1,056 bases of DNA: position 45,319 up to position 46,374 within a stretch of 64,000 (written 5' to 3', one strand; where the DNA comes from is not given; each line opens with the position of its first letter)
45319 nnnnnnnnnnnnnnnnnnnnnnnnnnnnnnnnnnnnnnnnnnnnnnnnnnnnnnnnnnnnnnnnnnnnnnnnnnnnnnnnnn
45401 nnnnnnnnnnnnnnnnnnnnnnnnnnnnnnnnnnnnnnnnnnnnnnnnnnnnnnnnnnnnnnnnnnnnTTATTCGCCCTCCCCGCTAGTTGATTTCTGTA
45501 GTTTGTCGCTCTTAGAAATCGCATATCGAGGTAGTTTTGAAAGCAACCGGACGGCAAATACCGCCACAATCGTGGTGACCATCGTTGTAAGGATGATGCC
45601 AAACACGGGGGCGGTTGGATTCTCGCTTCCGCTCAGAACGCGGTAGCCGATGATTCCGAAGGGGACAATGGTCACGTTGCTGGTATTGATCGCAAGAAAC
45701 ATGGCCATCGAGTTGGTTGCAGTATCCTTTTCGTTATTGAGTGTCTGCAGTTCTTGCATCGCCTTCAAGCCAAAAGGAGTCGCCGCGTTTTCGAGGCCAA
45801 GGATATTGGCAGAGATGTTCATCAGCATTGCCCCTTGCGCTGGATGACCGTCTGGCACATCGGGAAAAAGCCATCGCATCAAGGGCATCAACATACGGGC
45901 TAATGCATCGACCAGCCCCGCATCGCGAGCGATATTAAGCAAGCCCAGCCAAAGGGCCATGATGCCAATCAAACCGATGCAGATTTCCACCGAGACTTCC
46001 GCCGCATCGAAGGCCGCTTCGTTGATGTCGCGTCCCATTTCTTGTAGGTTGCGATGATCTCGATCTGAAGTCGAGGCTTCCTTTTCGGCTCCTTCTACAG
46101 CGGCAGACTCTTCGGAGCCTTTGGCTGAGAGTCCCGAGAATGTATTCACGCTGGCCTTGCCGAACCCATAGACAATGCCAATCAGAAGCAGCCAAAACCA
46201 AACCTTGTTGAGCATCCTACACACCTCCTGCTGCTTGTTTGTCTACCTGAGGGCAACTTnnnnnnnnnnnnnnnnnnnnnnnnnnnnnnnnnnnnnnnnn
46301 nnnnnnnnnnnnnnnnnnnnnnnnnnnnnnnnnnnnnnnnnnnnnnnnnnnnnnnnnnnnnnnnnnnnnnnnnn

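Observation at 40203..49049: Candidate peptidoglycan-scavenging system with SpmAB as the peptide importer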

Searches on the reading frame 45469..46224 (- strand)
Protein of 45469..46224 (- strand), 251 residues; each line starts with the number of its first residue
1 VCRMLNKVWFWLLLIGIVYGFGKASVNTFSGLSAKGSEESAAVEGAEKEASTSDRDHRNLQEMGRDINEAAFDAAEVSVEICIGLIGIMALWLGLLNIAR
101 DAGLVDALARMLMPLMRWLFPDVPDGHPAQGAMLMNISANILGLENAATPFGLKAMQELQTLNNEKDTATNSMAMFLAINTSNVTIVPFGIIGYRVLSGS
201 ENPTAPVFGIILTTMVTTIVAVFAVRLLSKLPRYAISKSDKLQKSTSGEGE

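Call 3: search_protein_families(library=pfam, proteins=[window:45469-46224:-], max_evalue=0.01)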
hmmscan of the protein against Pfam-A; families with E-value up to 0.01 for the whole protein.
window:45469-46224:- (251 aa): 1 family
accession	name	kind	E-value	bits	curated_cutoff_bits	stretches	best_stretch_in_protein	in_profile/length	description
PF07670.19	Gate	-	1.1e-14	55.1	29.6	1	83-191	2-97/104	Nucleoside recognition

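Call 4: search_protein_families(library=ncbifam, proteins=[window:45469-46224:-], max_evalue=0.01)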
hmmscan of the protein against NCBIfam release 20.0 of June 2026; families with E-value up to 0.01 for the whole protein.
window:45469-46224:- (251 aa): 0 families

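Call 8: find_encoding_contigs(protein=window:45469-46224:-, flank=10000, max_places=6)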
Protein window:45469-46224:- (251 aa): no gene with exactly this product is on record in the collection.

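Call 9: find_encoding_contigs(protein=window:45469-46215:-, flank=10000, max_places=6)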
Protein window:45469-46215:- (248 aa): 1 contig read that carries it; 1 place shown.
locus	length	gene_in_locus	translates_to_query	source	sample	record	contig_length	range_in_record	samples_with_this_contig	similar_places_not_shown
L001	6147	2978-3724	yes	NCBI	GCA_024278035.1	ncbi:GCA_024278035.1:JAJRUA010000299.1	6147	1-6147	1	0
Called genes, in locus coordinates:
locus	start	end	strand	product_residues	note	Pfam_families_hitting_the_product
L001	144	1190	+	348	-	PF01510:Amidase_2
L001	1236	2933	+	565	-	PF00246:Peptidase_M14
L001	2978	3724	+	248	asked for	PF07670:Gate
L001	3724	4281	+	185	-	PF07670:Gate (faint)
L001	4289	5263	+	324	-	PF02016:Peptidase_S66, PF17676:Peptidase_S66C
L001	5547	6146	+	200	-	?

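Call 10: find_homologous_proteins(query=window:45469-46215:-, max_evalue=0.00001)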
Query window:45469-46215:- (248 aa): 6262 proteins with E <= 0.00001 among 8000 candidates; the best 120 are listed.
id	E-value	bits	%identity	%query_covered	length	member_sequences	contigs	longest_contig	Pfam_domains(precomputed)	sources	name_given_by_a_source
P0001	6.4e-154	528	99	100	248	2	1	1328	PF07670.20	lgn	-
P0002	3.6e-129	447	84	99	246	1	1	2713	PF07670.20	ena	-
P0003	3.8e-113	395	76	99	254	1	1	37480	PF07670.20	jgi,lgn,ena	-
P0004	4.9e-111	388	78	95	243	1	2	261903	PF07670.20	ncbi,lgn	-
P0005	3.0e-109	382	76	96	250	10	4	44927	PF07670.20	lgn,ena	-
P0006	4.9e-105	368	71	100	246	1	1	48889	PF07670.20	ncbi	-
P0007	1.9e-104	366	70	100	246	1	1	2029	PF07670.20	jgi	jgi:spore maturation protein A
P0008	7.8e-104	364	70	99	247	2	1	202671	PF07670.20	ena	-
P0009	5.1e-103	361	70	99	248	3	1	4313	PF07670.20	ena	-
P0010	6.2e-103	361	69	95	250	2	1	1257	PF07670.20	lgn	-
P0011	6.6e-103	361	72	93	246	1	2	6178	PF07670.20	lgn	-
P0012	7.1e-103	361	69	99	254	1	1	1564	PF07670.20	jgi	jgi:spore maturation protein SpmA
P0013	2.0e-102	360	71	95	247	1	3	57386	PF07670.20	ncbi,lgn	-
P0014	2.1e-102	359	70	95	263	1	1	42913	PF07670.20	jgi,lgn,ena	-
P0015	2.4e-102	359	72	99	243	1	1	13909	PF07670.20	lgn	-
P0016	8.9e-102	357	69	98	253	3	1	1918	PF07670.20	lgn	-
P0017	9.1e-102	357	68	99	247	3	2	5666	PF07670.20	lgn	-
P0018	1.5e-101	357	69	99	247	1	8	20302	PF07670.20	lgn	-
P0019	1.5e-101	357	69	99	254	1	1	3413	PF07670.20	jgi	jgi:spore maturation protein A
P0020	1.0e-99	351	66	94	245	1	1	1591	PF07670.20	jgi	jgi:spore maturation protein A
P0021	2.4e-99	349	67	95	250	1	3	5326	PF07670.20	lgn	-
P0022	2.8e-99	349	70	94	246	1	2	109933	PF07670.20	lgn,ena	-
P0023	3.3e-99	349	67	100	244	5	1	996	PF07670.20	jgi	jgi:spore maturation protein A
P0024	6.8e-99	348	70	96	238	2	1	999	PF07670.20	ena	-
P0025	2.1e-98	346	67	99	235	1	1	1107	PF07670.20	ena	-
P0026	9.2e-98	344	66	96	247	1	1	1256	PF07670.20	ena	-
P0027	3.1e-97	343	64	99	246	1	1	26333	PF07670.20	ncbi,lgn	ncbi:MAG: nucleoside recognition domain-containing protein [Planctomycetota bacterium]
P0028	6.3e-97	342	64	98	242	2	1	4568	PF07670.20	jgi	-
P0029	7.6e-97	341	64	99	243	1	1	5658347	PF07670.20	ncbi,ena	-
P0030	8.1e-97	341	67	99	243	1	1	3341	PF07670.20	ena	-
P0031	1.4e-96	340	65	99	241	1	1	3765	PF07670.20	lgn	-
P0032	5.1e-96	339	65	95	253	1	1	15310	PF07670.20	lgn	-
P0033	5.3e-96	339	66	100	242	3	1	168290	PF07670.20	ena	-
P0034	5.4e-96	338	65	94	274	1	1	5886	PF07670.20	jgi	jgi:spore maturation protein SpmA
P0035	5.6e-96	338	68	96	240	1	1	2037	PF07670.20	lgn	-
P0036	6.1e-96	338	67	98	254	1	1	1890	PF07670.20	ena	-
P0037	6.4e-96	338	68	99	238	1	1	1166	PF07670.20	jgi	-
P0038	7.3e-96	338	68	93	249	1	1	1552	PF07670.20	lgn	-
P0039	7.4e-96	338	65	99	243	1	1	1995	PF07670.20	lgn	-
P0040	8.1e-96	338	65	98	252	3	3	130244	PF07670.20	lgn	-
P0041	9.1e-96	338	63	100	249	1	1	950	PF07670.20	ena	-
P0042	1.1e-95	337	61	99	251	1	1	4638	PF07670.20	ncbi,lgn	-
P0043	2.6e-95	336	63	95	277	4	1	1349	PF07670.20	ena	-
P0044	3.0e-95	336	62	96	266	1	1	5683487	PF07670.20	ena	-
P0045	3.4e-95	336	63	99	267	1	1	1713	PF07670.20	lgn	-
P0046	3.7e-95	336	61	99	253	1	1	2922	PF07670.20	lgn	-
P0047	4.2e-95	336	64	99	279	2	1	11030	PF07670.20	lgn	-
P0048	4.5e-95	335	61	99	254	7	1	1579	PF07670.20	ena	-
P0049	1.3e-94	334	66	94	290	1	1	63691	PF07670.20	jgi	jgi:spore maturation protein A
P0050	1.3e-94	334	64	98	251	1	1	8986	PF07670.20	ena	-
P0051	2.1e-94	333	66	95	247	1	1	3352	PF07670.20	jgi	jgi:spore maturation protein A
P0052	2.5e-94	333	63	99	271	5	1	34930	PF07670.20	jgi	jgi:spore maturation protein A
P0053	3.0e-94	333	60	99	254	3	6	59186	PF07670.20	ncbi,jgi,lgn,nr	ncbi:MAG: nucleoside recognition domain-containing protein [Bythopirellula sp.]|nr:nucleoside recogn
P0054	3.3e-94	333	64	100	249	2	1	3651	PF07670.20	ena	-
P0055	5.1e-94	332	65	97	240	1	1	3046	PF07670.20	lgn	-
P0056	5.7e-94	332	63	99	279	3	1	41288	PF07670.20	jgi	jgi:spore maturation protein A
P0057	6.9e-94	332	63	98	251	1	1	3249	PF07670.20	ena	-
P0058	1.1e-93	331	69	94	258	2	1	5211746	PF07670.20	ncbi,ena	-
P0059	1.2e-93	331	60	94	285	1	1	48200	PF07670.20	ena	-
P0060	2.1e-93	330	65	99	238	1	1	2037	PF07670.20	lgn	-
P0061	2.5e-93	330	60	100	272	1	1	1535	PF07670.20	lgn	-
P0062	2.7e-93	330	60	99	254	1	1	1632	PF07670.20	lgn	-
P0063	3.9e-93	329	62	99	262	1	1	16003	PF07670.20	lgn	-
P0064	4.2e-93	329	62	99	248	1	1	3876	PF07670.20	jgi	jgi:spore maturation protein A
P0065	6.1e-93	328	60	96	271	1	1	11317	PF07670.20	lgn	-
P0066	6.9e-93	328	62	99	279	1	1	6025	PF07670.20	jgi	jgi:spore maturation protein A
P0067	9.3e-93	328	63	99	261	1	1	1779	PF07670.20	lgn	-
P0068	1.0e-92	328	66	94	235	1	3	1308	PF07670.20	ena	-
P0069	1.2e-92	328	62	95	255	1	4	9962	PF07670.20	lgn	-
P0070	1.2e-92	328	62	99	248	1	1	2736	PF07670.20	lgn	-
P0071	1.4e-92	327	63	94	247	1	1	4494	PF07670.20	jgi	jgi:spore maturation protein A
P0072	1.5e-92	327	62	99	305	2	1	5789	PF07670.20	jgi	jgi:spore maturation protein A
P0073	1.7e-92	327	64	95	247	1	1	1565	PF07670.20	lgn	-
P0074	2.8e-92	326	65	96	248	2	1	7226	PF07670.20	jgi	jgi:spore maturation protein A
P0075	4.3e-92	326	65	96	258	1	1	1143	PF07670.20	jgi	jgi:spore maturation protein A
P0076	5.6e-92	325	62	100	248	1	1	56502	PF07670.20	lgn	-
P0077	7.8e-92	325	64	100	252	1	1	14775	PF07670.20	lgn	-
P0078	8.6e-92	325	61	99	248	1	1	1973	PF07670.20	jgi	jgi:spore maturation protein A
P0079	1.7e-91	324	62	99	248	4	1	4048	PF07670.20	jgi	jgi:spore maturation protein A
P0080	1.7e-91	324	61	100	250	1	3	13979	PF07670.20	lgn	-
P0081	2.5e-91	323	54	94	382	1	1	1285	PF07670.20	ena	-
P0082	4.4e-91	322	61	100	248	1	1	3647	PF07670.20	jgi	jgi:spore maturation protein A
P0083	4.5e-91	322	64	95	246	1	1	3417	PF07670.20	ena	-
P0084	4.8e-91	322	58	98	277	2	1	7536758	PF07670.20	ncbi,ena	-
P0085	5.8e-91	322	64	93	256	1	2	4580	PF07670.20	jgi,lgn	jgi:spore maturation protein A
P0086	6.0e-91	322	58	99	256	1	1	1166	PF07670.20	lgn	-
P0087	7.0e-91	322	63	98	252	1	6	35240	PF07670.20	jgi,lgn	jgi:spore maturation protein A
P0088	7.5e-91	322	61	94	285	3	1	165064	PF07670.20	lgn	-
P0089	9.8e-91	321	59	99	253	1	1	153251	PF07670.20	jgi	jgi:spore maturation protein A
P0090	9.9e-91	321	61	94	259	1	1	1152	PF07670.20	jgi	jgi:spore maturation protein A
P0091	1.0e-90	321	61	99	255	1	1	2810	PF07670.20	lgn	-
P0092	1.2e-90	321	60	94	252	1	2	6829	PF07670.20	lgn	-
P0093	1.7e-90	320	64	94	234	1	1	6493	PF07670.20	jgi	-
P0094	2.5e-90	320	61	94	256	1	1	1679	PF07670.20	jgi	jgi:spore maturation protein A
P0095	3.6e-90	319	59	99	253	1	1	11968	PF07670.20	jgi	jgi:spore maturation protein A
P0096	4.5e-90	319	60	99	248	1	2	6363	PF07670.20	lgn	-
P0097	5.4e-90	319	64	94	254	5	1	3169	PF07670.20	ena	-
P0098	5.9e-90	319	61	96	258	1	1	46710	PF07670.20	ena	-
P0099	6.0e-90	319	59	99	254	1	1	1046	PF07670.20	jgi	jgi:spore maturation protein A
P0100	6.7e-90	319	60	100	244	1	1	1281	PF07670.20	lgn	-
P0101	7.0e-90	318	57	98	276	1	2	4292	PF07670.20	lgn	-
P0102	9.4e-90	318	62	100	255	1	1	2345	PF07670.20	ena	-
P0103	1.1e-89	318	62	94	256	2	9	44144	PF07670.20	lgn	-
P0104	1.2e-89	318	61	93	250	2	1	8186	PF07670.20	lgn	-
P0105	1.2e-89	318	63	98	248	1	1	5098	PF07670.20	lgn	-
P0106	1.8e-89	317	62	96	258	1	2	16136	PF07670.20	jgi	jgi:spore maturation protein A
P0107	2.3e-89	317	58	99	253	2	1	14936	PF07670.20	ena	-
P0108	2.5e-89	317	61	99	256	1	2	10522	PF07670.20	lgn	-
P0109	2.7e-89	317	62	98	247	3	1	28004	PF07670.20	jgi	-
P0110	3.2e-89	316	60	98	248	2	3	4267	PF07670.20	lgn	-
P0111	4.0e-89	316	62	99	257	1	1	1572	PF07670.20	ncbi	-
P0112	4.1e-89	316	62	96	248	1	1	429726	PF07670.20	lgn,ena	-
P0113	4.4e-89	316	60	95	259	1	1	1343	PF07670.20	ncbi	-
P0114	4.4e-89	316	61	99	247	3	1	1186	PF07670.20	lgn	-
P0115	4.7e-89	316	61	94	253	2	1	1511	PF07670.20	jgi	-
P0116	6.1e-89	315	63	98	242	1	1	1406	PF07670.20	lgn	-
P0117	6.2e-89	315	59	100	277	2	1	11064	PF07670.20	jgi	-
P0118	6.8e-89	315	60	100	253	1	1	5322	PF07670.20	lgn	-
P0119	7.5e-89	315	62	96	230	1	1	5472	PF07670.20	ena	-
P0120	7.6e-89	315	60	96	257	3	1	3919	PF07670.20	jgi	jgi:spore maturation protein SpmA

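Call 13: find_related_loci(query=A1, collection=genome_contigs, flank=10000)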
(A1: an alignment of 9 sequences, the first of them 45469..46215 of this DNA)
Query A1 (248 aa) in genome_contigs; peptide patterns used: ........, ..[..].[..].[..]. (x = any residue, [..] = any of these).
441 stretches matched a pattern; 137 encode a relative of the query (tblastn E <= 1e-3); the best 80 are kept; 80 distinct loci.
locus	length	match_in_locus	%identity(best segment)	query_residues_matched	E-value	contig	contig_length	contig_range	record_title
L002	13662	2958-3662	78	1-236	3e-109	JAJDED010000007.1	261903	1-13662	MAG: Planctomycetota bacterium isolate OFTM151 OFTM151_6, whole genome shotgun sequence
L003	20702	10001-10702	71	1-235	1e-108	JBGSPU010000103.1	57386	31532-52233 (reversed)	MAG: Bythopirellula sp. isolate JTS-AC311 k141_3514352, whole genome shotgun sequence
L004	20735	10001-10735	70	1-246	1e-108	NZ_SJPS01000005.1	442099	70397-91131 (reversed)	Bythopirellula polymerisocia strain Pla144 Pla144_contig00005, whole genome shotgun sequence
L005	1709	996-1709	69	1-239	4e-114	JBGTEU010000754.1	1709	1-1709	MAG: Bythopirellula sp. isolate JTS-RE175 k141_3066067, whole genome shotgun sequence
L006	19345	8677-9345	72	1-232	3e-107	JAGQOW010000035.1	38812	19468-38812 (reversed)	MAG: Planctomycetales bacterium isolate HKST-UBA24 NODE_36_length_38812_cov_3.780850, whole genome shotgun sequence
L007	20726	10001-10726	69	1-233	4e-102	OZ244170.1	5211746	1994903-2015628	MAG: Bythopirellula sp. isolate f6878414-ee93-430e-8b6d-a8950867fc93 genome assembly, chromosome: 1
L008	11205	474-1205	64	1-245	7e-101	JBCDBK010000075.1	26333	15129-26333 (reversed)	MAG: Planctomycetota bacterium isolate P01_F01_bin.81 k141_1395085_length_26333_cov_13.4696, whole genome shotgun sequen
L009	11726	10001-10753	60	1-246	5e-100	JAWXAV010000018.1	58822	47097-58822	MAG: Bythopirellula sp. isolate MP5IB2.151 k99_110324, whole genome shotgun sequence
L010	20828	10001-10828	59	1-242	8e-99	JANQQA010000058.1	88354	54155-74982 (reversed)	MAG: Bythopirellula sp. isolate IP29b_bin.185 k99_1278296, whole genome shotgun sequence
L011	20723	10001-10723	64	1-246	2e-98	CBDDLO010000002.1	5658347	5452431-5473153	MAG: Bythopirellula sp. isolate 01c9a370-3b1c-4d10-843e-85d0f0aaef08 genome assembly, contig: contig_2, whole genome sho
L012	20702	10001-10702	65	1-237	2e-97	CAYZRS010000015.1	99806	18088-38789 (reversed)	MAG TPA_asm: uncultured Pirellulaceae bacterium isolate SRP268394_co2_211 genome assembly, contig: NODE_193_length_99806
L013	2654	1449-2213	60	1-247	9e-100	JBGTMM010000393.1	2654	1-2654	MAG: Bythopirellula sp. isolate JTS-RE363 k141_3375841, whole genome shotgun sequence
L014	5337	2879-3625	61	1-233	1e-96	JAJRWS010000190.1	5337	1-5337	MAG: Planctomycetota bacterium isolate Dive96_bin2.49 k141_1789781, whole genome shotgun sequence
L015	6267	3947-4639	70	1-234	4e-95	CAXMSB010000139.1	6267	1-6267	MAG: uncultured Granulosicoccus sp. isolate 10C-St20-MC-01_bin.25.orig genome assembly, contig: k141_84626, whole genome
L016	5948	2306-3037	60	1-248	4e-95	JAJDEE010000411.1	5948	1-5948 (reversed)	MAG: Planctomycetota bacterium isolate OFTM389 OFTM389_410, whole genome shotgun sequence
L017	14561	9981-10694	59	1-243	1e-94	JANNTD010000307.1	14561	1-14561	MAG: Planctomycetota bacterium isolate SOY_31_concoct_37_sub SOY_31_k141_874794, whole genome shotgun sequence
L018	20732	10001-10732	59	1-238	8e-94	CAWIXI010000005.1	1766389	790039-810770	MAG: uncultured Planctomycetota bacterium isolate MFD05684.bin.2.17 genome assembly, contig: contig_18476, whole genome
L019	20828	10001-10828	58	1-242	9e-99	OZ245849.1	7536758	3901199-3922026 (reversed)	MAG: Bythopirellula sp. isolate a23da1fa-4258-4937-963d-949696e3e025 genome assembly, chromosome: 1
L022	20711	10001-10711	61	1-234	1e-91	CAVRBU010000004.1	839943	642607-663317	MAG: uncultured Planctomycetota bacterium isolate MFD04944.bin.1.246 genome assembly, contig: contig_19709, whole genome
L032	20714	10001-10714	60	1-233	2e-86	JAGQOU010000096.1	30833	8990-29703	MAG: Planctomycetales bacterium isolate HKST-UBA22 2008_79666, whole genome shotgun sequence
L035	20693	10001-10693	55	1-234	1e-85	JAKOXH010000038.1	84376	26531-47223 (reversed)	MAG: Planctomycetota bacterium isolate JPNG_metabat.20 k201_544427, whole genome shotgun sequence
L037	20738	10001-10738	53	1-237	1e-83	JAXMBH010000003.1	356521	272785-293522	MAG: Pirellulales bacterium isolate STL-PLA31 C1.195.fa-3, whole genome shotgun sequence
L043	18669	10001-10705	55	1-248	7e-83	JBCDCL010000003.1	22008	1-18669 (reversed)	MAG: Planctomycetota bacterium isolate P01_G01_bin.16 k141_910786_length_22008_cov_19.2965, whole genome shotgun sequenc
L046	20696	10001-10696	58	1-234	2e-80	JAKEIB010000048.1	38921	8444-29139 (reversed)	MAG: Planctomycetota bacterium isolate PMV_8.38 PMV_8.38.k101_78748, whole genome shotgun sequence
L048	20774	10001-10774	50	1-248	8e-80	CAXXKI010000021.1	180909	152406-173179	MAG: Phycisphaerae bacterium isolate bd3be242-9aa2-4165-bc29-2748e4656e29 genome assembly, contig: contig_21, whole geno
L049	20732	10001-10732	55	1-247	7e-88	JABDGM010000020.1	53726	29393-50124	MAG: Planctomycetota bacterium isolate BWOrgHeat_Nextera33_MAG1 3300021012.a:Ga0206917_1020, whole genome shotgun sequen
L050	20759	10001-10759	52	1-248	1e-78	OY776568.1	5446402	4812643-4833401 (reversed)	MAG: Phycisphaerae bacterium isolate 383648cc-b706-4f19-8acf-b8ba9176e0b9 genome assembly, chromosome: 1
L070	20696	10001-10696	54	1-242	5e-85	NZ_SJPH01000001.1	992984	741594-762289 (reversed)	Botrimarina hoheduenensis strain Pla111 Pla111_contig00001, whole genome shotgun sequence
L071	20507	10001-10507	55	63-231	2e-57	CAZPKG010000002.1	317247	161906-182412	MAG TPA_asm: uncultured Alphaproteobacteria bacterium isolate binchicken_co199_20 genome assembly, contig: NODE_24_lengt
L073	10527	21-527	55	63-231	2e-57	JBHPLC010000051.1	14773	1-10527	Candidate division KSB1 bacterium isolate SAG AM-322-I22 AM-322-I22_NODE_51, whole genome shotgun sequence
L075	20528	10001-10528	52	63-238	1e-55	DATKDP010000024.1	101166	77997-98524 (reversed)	MAG TPA_asm: Thermoanaerobaculia bacterium isolate SMAG_U14476 k141_3425720, whole genome shotgun sequence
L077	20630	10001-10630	40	2-248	2e-54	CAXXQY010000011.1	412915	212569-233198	MAG: bacterium isolate 57a1b92f-bc4a-4fd6-9813-ca89f61bdd80 genome assembly, contig: contig_11, whole genome shotgun seq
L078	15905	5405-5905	53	62-228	2e-54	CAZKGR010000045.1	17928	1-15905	MAG TPA_asm: uncultured bacterium isolate binchicken_co142_310 genome assembly, contig: NODE_9143_length_17928_cov_28.59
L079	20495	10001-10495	50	63-227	2e-53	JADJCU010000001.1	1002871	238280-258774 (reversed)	MAG: bacterium isolate Aved_18-Q3-R54-62_BATAC.765 tig00002839-10-10020910, whole genome shotgun sequence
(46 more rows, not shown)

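Call 19: search_protein_families(library=pfam, proteins=[L019:12355-13353:+, L018:12383-13780:+, L004:7322-8593:+, L050:11429-12502:-, L004:17388-18473:+, L022:4836-6953:+, L070:16821-18089:+, L008:3779-6133:-, L032:14814-16328:-, L077:11281-11946:+], max_evalue=0.001)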
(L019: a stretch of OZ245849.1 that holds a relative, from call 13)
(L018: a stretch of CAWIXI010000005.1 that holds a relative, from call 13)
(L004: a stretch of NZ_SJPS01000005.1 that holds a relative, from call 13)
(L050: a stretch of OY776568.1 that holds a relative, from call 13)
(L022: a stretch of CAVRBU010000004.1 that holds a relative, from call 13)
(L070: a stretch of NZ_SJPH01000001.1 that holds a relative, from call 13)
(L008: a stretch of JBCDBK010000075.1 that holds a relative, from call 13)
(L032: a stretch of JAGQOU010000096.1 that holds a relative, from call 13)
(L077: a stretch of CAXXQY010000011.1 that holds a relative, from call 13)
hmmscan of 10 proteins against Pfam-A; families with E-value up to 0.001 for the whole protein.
L019:12355-13353:+ (332 aa): 1 family
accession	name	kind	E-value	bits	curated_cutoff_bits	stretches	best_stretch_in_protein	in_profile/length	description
PF00291.31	PALP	-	5.7e-43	147.8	35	1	13-316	3-295/295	Pyridoxal-phosphate dependent enzyme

L018:12383-13780:+ (465 aa): 1 family
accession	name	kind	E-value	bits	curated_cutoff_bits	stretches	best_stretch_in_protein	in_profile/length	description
PF01235.23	Na_Ala_symp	-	3.3e-108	362.9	24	1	53-454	4-378/392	Sodium:alanine symporter family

L004:7322-8593:+ (423 aa): 2 families
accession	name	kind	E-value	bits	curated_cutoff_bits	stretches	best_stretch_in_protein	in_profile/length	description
PF02784.22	Orn_Arg_deC_N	-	4.2e-47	161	23.4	1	42-277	9-247/247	Pyridoxal-dependent decarboxylase, pyridoxal binding domain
PF00278.28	Orn_DAP_Arg_deC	-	6.9e-21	74.8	23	1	30-375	2-95/95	Pyridoxal-dependent decarboxylase, C-terminal sheet domain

L050:11429-12502:- (357 aa): 2 families
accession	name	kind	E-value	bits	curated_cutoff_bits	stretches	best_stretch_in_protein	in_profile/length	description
PF13378.12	MR_MLE_C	-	7.8e-32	111.2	29.4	1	159-355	8-216/219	Enolase C-terminal domain-like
PF02746.21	MR_MLE_N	-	1.2e-12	48.5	22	1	46-135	28-117/117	Mandelate racemase / muconate lactonizing enzyme, N-terminal domain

L004:17388-18473:+ (361 aa): 2 families
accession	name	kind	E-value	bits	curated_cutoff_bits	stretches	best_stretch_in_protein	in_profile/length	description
PF07755.17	DUF1611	-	7.2e-67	225.1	25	1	158-348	10-201/201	Domain of unknown function (DUF1611_C) P-loop domain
PF17396.8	DUF1611_N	-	5.4e-29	100.8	22.6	1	54-144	2-94/95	Domain of unknown function (DUF1611_N) Rossmann-like domain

L022:4836-6953:+ (705 aa): 5 families
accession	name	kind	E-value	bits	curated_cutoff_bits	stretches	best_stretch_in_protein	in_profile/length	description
PF13354.11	Beta-lactamase2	-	3.3e-73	246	22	2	63-283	1-214/214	Beta-lactamase enzyme family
PF00768.25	Peptidase_S11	-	1.1e-63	215.3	27.6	2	423-667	7-238/239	D-alanyl-D-alanine carboxypeptidase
PF01471.23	PG_binding_1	-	2e-15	57.2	23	1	332-390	1-57/57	Putative peptidoglycan binding domain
PF00144.29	Beta-lactamase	-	1.8e-12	47.5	27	0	60-140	13-98/329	Beta-lactamase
PF02113.21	Peptidase_S13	-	0.00027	20.2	22.8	0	430-463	20-53/444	D-Ala-D-Ala carboxypeptidase 3 (S13) family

L070:16821-18089:+ (422 aa): 1 family
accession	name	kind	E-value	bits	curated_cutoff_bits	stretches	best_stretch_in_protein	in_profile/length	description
PF01244.27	Peptidase_M19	-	4.1e-113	378.2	26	1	57-415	2-318/319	Membrane dipeptidase (Peptidase family M19)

L008:3779-6133:- (784 aa): 3 families
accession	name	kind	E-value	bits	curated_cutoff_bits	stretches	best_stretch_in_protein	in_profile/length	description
PF07075.17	NamZ_N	-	3.4e-83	278.5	26.9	1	431-631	1-202/203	Exo-beta-N-acetylmuramidase NamZ, N-terminal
PF00144.29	Beta-lactamase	-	7.2e-74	249.3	27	1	54-378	1-317/329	Beta-lactamase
PF20732.2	NamZ_C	-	5.1e-44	151.2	25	1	635-783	1-152/152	Exo-beta-N-acetylmuramidase NamZ, C-terminal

L032:14814-16328:- (504 aa): 1 family
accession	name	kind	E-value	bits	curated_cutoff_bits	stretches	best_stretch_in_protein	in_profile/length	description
PF00474.23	SSF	-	6.8e-37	127.7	22.8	1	47-455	1-406/406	Sodium:solute symporter family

L077:11281-11946:+ (221 aa): 2 families
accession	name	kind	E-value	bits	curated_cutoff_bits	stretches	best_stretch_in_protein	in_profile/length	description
PF04263.21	TPK_catalytic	-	1.6e-23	83.2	30.7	1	26-124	4-104/113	Thiamin pyrophosphokinase, catalytic domain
PF04265.19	TPK_B1_binding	-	4e-14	52.5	22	1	155-208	11-66/67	Thiamin pyrophosphokinase, vitamin B1 binding domain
